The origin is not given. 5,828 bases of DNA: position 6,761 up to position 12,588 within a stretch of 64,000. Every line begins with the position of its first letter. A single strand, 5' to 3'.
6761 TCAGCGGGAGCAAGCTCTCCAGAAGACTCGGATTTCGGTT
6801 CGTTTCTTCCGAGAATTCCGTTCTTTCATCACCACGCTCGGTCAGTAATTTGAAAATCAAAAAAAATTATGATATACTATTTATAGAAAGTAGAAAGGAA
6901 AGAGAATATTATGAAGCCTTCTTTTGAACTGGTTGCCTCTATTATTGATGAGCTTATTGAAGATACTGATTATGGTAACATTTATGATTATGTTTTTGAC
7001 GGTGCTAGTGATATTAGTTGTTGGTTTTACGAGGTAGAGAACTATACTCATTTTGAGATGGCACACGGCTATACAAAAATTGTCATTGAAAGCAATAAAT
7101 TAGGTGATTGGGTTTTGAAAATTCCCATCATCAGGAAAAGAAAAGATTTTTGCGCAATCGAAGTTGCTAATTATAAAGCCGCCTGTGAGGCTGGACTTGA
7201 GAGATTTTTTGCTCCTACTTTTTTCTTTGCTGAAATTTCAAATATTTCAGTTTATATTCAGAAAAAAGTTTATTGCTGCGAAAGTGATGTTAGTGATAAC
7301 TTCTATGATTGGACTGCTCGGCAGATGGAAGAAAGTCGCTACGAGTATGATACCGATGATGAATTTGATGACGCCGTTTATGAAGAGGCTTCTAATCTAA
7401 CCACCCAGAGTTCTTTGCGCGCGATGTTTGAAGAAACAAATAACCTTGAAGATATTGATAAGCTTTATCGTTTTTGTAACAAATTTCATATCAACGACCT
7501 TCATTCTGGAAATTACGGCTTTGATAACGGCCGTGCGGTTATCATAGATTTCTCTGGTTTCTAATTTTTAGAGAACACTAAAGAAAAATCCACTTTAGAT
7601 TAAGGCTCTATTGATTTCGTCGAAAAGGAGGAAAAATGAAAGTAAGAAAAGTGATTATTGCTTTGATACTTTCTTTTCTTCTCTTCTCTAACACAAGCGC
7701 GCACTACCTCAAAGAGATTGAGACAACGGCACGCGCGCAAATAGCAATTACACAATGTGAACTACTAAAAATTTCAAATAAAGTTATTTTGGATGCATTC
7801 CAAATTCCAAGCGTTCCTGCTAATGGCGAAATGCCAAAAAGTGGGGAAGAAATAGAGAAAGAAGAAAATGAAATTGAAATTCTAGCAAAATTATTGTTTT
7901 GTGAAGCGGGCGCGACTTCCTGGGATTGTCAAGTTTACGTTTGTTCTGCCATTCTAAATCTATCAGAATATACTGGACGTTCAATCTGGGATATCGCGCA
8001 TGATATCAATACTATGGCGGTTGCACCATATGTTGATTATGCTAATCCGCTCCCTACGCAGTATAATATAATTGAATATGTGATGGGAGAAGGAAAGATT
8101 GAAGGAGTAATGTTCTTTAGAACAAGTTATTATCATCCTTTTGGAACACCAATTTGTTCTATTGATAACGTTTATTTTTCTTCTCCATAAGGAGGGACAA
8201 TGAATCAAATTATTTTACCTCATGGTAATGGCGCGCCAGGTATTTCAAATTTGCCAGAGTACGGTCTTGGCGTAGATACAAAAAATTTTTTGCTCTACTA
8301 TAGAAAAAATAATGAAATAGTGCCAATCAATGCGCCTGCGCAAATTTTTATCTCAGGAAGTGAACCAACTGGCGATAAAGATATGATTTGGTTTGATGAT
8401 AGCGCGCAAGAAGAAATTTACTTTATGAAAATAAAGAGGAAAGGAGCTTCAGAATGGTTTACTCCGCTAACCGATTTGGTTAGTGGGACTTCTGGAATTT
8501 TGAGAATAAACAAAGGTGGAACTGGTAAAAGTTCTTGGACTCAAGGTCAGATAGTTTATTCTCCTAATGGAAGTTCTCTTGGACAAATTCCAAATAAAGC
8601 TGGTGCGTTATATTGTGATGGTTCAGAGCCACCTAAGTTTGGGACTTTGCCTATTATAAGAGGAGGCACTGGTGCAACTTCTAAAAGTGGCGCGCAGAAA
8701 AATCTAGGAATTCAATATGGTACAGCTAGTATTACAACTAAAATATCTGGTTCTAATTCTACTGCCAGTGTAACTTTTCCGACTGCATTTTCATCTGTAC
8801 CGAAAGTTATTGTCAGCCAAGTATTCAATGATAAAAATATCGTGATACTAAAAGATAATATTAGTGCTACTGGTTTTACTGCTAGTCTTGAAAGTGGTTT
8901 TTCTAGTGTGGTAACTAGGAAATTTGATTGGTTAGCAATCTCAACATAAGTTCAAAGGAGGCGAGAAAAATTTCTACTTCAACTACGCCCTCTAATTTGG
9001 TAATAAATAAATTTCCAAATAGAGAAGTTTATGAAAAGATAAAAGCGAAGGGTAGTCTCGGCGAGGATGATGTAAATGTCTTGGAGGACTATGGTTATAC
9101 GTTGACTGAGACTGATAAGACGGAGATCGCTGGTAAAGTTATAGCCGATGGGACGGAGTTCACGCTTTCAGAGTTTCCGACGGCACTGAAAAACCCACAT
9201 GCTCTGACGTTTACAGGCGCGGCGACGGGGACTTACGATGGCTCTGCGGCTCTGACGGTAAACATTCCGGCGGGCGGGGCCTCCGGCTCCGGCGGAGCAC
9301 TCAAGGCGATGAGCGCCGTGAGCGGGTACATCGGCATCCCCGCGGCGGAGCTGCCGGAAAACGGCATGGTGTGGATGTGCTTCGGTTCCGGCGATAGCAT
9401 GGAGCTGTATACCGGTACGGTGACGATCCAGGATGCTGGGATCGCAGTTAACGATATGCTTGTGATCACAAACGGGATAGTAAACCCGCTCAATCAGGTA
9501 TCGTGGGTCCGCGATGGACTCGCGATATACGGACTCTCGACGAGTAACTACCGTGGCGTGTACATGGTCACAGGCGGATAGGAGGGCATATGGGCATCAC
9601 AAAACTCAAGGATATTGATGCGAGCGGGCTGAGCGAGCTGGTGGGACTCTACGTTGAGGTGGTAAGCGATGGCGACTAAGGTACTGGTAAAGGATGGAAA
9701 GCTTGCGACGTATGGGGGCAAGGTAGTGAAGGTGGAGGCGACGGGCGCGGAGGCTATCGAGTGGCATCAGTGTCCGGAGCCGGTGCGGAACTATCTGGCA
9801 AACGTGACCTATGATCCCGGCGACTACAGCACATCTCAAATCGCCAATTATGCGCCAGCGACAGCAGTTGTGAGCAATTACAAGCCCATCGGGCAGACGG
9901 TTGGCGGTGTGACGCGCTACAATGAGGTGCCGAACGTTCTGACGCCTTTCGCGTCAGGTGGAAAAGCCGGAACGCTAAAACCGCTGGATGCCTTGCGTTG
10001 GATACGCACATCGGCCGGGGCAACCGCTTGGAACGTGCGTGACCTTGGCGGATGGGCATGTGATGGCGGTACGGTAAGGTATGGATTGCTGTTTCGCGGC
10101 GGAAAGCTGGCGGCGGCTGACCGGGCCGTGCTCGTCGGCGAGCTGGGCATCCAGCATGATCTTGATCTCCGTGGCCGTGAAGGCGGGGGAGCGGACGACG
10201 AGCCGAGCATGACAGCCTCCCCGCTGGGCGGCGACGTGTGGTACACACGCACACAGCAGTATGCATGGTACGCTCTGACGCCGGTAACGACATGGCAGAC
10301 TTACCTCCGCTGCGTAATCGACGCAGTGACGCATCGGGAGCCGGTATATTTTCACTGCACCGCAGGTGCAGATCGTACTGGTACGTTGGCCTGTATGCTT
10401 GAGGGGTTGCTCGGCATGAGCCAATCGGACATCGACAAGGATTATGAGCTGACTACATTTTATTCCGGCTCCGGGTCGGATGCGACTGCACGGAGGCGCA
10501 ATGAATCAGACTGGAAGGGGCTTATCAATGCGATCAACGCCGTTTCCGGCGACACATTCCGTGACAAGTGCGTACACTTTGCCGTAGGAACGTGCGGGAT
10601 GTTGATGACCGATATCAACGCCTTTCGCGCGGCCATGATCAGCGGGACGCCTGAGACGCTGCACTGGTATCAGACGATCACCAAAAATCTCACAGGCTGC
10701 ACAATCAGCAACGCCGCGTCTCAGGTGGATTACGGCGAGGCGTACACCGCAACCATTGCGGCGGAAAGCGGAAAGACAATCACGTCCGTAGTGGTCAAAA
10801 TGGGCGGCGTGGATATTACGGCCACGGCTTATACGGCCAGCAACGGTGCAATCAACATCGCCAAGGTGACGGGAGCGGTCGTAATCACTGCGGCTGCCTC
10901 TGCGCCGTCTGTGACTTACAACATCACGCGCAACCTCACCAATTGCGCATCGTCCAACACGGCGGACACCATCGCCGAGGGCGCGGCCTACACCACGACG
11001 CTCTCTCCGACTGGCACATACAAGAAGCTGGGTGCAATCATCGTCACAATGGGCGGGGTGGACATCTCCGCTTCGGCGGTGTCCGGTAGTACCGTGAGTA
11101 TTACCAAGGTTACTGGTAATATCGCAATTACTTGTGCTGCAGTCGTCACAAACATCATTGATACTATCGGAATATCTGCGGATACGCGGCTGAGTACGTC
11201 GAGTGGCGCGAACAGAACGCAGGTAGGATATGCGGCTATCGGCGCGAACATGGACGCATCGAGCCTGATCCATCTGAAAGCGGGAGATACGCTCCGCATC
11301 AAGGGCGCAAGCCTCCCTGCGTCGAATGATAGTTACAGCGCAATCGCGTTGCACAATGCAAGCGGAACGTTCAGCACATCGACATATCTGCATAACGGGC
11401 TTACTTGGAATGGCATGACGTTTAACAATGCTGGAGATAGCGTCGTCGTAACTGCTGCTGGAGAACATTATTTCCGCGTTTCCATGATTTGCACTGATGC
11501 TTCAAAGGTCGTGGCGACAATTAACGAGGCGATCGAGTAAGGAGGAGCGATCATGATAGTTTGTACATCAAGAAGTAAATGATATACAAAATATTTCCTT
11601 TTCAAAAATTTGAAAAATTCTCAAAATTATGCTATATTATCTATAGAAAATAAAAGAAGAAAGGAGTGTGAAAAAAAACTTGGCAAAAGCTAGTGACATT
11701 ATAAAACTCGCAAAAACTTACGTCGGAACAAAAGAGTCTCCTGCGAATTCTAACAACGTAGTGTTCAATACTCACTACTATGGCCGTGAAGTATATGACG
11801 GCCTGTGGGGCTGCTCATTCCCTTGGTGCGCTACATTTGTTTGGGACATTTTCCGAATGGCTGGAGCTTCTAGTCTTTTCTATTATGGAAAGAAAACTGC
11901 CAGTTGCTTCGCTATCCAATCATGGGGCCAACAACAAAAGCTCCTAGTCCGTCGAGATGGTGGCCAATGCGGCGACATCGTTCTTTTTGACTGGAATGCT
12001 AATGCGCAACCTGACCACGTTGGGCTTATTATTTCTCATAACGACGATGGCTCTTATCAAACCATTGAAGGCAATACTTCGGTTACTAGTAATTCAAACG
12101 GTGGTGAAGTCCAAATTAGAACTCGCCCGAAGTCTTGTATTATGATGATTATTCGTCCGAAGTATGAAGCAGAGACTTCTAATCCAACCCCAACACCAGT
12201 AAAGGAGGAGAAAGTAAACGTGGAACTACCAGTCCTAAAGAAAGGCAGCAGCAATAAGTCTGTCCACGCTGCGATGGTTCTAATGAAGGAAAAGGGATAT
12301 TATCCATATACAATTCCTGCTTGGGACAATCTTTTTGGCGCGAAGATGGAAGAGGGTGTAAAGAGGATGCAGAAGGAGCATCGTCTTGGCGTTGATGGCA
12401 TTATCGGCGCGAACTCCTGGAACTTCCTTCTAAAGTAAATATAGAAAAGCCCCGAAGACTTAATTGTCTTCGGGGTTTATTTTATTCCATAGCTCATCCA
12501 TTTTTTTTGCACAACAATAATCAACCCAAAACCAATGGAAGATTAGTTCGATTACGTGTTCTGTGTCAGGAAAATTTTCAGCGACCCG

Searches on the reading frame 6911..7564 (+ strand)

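Call 36: search_protein_families(library=phrogs, max_evalue=0.001, proteins=[window:6911-7564:+])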
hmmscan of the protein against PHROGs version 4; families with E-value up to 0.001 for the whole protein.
window:6911-7564:+ (217 aa): 1 family
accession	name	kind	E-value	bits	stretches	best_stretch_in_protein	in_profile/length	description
phrog_4301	-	unknown function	0.00022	21.8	1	48-214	40-166/225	-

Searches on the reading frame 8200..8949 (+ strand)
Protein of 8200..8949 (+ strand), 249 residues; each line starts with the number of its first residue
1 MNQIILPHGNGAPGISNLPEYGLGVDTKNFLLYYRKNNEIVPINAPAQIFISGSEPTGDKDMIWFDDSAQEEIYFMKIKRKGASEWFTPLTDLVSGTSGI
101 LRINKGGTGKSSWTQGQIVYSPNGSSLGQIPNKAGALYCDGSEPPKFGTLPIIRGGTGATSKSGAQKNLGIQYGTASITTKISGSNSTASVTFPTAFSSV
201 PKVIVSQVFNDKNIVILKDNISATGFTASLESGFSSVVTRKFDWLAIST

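Call 36: search_protein_families(library=phrogs, max_evalue=0.001, proteins=[window:8200-8949:+])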
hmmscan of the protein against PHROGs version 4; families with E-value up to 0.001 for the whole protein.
window:8200-8949:+ (249 aa): 5 families
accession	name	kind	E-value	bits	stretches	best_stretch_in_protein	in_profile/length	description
phrog_10316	-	tail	1.8e-06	26.7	0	148-178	411-439/1471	tail fiber protein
phrog_14469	-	tail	1e-05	25.9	1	167-247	213-295/296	tail fiber protein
phrog_5481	-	tail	6.8e-05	22.5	1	117-185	588-655/1043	tail fiber protein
phrog_1396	-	tail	0.00015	22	1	162-247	251-339/504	tail fiber protein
phrog_2557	-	head and packaging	0.00036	20.3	1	169-247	452-531/534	virion structural protein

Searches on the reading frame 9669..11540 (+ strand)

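Call 10: search_protein_families(library=pfam, max_evalue=0.01, proteins=[window:9669-11540:+])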
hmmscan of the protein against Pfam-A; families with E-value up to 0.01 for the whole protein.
window:9669-11540:+ (623 aa): 4 families
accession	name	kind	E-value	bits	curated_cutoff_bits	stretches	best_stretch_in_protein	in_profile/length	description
PF13350.11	Y_phosphatase3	-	9.3e-26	91.7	22.2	1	119-292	5-197/240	Tyrosine phosphatase family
PF22785.1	Tc-R-P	-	0.00068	20.6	27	1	210-244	66-101/106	Polymorphic toxin system, DSP-PTPase phosphatase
PF22784.1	PTP-SAK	-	0.0083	16.6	27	0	213-256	77-120/153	Swiss Army Knife protein, DSP-PTPase phosphatase domain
PF00102.32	Y_phosphatase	-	0.0094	16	20.9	0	209-247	151-193/234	Protein-tyrosine phosphatase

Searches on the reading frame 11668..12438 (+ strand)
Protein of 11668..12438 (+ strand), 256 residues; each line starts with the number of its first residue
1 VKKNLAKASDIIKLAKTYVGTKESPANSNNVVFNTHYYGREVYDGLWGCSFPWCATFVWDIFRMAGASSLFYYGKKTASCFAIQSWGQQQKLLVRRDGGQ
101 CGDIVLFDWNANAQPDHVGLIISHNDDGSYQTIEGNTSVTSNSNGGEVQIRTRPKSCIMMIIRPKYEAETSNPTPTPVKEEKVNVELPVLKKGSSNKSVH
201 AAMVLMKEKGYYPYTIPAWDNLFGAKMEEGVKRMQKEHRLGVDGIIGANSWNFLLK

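Call 36: search_protein_families(library=phrogs, max_evalue=0.001, proteins=[window:11668-12438:+])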
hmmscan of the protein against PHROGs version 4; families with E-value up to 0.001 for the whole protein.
window:11668-12438:+ (256 aa): 11 families
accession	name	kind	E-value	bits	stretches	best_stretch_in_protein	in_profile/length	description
phrog_21357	-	lysis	3.6e-42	145.3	1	7-173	3-167/225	endolysin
phrog_21825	-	lysis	1.1e-25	91.7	1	7-245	3-247/289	endolysin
phrog_9589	-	lysis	3.2e-19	70.9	1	7-182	3-173/281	endolysin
phrog_1493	-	lysis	9.4e-11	42.5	1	168-254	227-305/394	endolysin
phrog_1259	-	tail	4.5e-10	38.9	1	6-141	986-1113/1179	baseplate hub subunit and tail lysozyme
phrog_2649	-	lysis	1.8e-09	38.8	1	155-255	149-236/261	endolysin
phrog_7887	-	lysis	4.5e-07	30.8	1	100-185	75-159/238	endolysin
phrog_635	-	lysis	3.4e-05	24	1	100-192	77-162/463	endolysin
phrog_8577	-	lysis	7.8e-05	22.9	1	102-211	77-202/453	endolysin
phrog_38078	-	unknown function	0.00029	21.1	1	26-149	64-190/423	-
phrog_1512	-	lysis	0.00045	21.3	1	172-251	160-239/314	endolysin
